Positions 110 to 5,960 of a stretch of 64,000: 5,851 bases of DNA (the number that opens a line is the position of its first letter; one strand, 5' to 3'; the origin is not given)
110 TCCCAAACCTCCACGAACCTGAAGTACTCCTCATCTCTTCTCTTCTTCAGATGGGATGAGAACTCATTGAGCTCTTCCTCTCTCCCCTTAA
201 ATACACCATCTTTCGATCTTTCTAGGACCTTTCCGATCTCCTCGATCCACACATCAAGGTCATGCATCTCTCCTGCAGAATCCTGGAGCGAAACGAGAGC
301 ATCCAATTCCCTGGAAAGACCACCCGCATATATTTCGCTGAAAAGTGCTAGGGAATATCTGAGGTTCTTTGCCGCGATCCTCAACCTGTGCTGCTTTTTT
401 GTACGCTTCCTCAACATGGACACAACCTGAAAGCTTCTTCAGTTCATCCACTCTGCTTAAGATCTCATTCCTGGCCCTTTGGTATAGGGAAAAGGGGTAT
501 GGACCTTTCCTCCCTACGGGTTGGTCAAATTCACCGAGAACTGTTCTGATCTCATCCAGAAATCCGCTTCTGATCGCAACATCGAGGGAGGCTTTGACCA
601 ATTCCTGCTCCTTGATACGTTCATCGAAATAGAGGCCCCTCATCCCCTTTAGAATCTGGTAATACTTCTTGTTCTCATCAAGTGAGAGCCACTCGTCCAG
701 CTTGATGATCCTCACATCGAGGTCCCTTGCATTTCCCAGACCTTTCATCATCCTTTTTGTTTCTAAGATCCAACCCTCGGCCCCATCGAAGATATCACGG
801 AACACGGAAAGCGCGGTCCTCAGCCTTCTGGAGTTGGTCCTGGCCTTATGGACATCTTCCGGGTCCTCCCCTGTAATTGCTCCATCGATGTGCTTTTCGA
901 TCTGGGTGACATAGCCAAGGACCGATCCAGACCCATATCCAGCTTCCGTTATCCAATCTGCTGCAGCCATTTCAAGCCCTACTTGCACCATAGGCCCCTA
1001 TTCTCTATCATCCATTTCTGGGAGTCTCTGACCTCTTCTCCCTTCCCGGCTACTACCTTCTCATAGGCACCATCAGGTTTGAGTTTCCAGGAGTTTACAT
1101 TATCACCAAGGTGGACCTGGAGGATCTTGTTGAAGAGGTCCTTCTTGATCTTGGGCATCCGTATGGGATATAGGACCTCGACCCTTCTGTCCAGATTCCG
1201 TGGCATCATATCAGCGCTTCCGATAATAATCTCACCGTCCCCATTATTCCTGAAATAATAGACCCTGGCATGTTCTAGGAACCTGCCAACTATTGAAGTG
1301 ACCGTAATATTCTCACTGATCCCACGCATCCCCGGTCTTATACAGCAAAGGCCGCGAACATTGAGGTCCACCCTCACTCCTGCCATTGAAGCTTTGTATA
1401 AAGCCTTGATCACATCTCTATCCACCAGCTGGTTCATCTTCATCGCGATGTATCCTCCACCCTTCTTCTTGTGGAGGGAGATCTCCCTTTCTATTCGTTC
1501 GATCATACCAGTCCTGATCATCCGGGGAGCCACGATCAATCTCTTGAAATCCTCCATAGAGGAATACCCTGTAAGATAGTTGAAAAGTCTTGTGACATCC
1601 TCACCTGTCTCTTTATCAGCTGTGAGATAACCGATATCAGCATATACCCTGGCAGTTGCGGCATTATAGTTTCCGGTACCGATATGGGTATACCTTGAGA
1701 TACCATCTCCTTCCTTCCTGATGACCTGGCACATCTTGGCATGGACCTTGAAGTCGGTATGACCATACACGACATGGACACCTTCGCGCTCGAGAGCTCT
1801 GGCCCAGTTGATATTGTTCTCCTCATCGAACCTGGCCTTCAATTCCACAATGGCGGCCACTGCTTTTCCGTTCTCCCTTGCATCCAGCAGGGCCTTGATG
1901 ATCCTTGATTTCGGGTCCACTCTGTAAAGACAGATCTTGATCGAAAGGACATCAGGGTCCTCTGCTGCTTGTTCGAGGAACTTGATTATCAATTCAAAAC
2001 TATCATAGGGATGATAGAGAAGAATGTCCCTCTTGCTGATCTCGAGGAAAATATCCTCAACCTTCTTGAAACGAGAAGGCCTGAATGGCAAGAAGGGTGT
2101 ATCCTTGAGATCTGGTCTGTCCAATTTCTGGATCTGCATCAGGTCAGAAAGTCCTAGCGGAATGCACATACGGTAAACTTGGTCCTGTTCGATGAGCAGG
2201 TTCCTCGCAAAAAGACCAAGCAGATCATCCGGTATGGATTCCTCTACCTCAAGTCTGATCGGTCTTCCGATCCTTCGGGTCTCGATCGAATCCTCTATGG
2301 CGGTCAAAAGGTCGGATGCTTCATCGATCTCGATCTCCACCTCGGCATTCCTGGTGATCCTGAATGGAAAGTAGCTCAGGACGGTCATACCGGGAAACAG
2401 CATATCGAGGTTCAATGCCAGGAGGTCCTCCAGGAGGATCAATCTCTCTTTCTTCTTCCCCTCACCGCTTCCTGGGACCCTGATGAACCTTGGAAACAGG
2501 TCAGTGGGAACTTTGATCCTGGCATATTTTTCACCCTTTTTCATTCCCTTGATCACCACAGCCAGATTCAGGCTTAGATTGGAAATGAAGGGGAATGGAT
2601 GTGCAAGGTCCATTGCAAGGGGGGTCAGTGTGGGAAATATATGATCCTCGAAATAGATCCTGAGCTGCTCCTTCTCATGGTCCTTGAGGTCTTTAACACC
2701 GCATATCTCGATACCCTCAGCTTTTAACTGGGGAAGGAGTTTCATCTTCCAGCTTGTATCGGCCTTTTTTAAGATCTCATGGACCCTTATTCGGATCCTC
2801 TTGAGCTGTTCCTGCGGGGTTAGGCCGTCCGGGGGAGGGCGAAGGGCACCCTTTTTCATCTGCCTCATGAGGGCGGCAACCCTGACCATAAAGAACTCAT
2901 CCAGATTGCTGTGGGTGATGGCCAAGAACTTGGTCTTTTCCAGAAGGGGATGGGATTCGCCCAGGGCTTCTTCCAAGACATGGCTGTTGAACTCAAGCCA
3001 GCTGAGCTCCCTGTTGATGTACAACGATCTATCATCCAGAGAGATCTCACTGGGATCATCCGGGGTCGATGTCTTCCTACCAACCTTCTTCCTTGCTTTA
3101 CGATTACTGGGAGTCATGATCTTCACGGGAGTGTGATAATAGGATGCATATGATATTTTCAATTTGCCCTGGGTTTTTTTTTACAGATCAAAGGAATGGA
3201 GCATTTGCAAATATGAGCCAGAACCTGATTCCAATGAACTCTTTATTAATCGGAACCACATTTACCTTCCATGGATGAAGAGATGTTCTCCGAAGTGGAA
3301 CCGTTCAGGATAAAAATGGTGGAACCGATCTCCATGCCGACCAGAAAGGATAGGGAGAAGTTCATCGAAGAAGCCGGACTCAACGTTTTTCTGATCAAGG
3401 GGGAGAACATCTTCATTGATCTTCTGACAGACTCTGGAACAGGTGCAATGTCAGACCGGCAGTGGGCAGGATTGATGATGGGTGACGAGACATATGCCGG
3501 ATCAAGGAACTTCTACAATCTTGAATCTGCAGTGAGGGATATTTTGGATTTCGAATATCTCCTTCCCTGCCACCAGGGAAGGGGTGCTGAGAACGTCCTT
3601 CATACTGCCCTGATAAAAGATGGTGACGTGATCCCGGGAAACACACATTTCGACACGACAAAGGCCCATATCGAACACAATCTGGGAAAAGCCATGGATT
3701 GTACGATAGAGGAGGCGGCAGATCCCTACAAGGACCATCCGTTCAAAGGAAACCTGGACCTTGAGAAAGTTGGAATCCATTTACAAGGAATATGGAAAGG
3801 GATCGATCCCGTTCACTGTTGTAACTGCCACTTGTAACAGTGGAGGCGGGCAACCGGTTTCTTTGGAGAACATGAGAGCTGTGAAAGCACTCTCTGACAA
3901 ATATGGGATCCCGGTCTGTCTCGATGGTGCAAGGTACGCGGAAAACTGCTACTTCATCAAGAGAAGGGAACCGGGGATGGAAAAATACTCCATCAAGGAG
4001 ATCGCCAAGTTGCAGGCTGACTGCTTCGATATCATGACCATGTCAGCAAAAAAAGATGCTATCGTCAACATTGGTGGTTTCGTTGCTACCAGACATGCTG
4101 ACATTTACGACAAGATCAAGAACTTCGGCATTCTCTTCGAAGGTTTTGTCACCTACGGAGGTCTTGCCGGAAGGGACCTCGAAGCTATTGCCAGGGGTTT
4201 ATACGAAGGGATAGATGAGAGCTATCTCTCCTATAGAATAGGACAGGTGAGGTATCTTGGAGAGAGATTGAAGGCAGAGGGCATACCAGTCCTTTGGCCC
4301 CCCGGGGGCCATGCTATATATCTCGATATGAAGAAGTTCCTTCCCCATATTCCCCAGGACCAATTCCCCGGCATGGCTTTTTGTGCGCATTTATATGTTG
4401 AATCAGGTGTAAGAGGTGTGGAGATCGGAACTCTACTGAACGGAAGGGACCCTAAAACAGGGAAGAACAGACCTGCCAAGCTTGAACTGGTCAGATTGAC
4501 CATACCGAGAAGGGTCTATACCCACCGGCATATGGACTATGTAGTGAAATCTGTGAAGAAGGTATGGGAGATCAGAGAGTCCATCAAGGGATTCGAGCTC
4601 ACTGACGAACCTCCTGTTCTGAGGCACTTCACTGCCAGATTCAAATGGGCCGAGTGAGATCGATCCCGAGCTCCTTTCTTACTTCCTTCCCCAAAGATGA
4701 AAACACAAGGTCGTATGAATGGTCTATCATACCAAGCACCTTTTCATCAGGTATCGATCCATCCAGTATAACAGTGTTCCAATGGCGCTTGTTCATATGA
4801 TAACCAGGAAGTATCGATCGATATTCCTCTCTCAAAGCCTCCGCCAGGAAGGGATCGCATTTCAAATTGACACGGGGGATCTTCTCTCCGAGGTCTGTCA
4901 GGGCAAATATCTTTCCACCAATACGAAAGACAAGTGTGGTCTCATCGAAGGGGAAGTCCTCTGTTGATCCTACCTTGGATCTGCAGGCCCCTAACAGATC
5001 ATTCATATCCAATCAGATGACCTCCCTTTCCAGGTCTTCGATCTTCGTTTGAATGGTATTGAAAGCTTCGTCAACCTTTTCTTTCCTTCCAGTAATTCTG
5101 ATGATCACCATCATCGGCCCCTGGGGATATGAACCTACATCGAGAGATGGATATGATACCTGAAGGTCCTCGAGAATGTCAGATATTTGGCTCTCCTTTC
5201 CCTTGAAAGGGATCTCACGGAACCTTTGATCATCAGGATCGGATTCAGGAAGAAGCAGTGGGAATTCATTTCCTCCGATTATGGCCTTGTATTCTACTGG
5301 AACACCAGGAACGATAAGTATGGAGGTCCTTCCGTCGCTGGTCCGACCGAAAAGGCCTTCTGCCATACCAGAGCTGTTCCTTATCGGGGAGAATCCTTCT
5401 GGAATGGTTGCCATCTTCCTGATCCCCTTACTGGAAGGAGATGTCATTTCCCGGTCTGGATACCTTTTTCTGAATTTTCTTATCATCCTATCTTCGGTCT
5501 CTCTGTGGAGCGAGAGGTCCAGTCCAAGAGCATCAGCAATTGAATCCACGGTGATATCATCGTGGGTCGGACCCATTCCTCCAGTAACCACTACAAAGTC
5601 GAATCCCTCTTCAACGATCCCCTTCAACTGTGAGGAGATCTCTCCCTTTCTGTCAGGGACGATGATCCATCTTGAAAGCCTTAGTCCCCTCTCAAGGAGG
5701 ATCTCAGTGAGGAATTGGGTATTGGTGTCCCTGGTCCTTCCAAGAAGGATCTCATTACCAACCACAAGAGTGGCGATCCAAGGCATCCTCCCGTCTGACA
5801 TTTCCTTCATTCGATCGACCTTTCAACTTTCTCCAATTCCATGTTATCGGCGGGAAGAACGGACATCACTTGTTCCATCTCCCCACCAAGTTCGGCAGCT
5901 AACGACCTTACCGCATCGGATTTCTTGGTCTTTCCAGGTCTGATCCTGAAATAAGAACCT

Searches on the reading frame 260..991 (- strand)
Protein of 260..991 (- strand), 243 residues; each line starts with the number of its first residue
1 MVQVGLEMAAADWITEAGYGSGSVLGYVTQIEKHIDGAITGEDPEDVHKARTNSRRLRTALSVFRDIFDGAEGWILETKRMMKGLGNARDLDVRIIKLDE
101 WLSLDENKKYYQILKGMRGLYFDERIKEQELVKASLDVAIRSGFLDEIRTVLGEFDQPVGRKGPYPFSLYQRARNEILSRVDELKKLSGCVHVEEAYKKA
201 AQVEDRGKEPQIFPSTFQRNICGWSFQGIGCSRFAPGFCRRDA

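Call 117: search_protein_families(library=pfam, proteins=[window:260-991:-], max_evalue=0.001)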
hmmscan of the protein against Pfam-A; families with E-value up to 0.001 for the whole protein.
window:260-991:- (243 aa): 1 family
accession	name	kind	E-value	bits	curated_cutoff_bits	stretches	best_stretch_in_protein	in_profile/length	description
PF05235.19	CHAD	-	1.1e-19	71.7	25.6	1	28-188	7-163/228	CHAD domain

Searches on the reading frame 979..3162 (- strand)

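Call 25: search_protein_families(library=pfam, proteins=[window:979-3162:-], max_evalue=0.00001)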
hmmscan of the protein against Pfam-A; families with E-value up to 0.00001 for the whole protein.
window:979-3162:- (727 aa): 5 families
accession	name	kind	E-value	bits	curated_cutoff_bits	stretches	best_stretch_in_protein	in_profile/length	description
PF17941.7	PP_kinase_C_1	-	1.3e-73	246.5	25.7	1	370-534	1-165/167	Polyphosphate kinase C-terminal domain 1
PF13090.12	PP_kinase_C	-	2.2e-64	216.5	25.8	1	542-714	1-171/172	Polyphosphate kinase C-terminal domain 2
PF02503.22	PP_kinase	-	3.2e-62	209.9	31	1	163-344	2-183/183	Polyphosphate kinase middle domain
PF13089.11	PP_kinase_N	-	3.1e-38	130.8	23.8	1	48-153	1-106/107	Polyphosphate kinase N-terminal domain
PF13091.12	PLDc_2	-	1.6e-13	51.1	27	1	407-529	11-130/132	PLD-like domain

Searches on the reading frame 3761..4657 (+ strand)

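Call 26: search_protein_families(library=pfam, proteins=[window:3761-4657:+], max_evalue=0.00001)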
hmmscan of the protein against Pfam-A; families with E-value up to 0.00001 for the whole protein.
window:3761-4657:+ (298 aa): 1 family
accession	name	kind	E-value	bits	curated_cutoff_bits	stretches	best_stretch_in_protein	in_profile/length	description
PF01212.27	Beta_elim_lyase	-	3.7e-45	154.9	27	1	3-262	113-286/288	Beta-eliminating lyase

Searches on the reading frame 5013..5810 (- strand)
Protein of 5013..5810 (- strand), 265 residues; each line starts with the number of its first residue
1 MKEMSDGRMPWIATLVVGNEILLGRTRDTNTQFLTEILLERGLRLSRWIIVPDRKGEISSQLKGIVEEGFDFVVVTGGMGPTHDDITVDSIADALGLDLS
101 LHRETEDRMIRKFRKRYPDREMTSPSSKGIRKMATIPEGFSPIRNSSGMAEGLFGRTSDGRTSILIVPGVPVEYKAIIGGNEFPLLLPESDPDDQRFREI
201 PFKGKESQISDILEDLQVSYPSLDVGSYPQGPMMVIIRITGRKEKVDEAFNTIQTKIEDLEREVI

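Call 26: search_protein_families(library=pfam, proteins=[window:5013-5810:-], max_evalue=0.00001)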
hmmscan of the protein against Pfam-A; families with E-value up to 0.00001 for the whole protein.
window:5013-5810:- (265 aa): 2 families
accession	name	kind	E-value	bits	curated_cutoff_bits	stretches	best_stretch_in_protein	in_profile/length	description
PF00994.29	MoCF_biosynth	-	6.5e-27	94.4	26.6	1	14-177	2-133/144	Probable molybdopterin binding domain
PF24102.1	FLAD1_M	-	1.3e-06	28.5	27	1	198-258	5-70/78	FAD synthase, middle domain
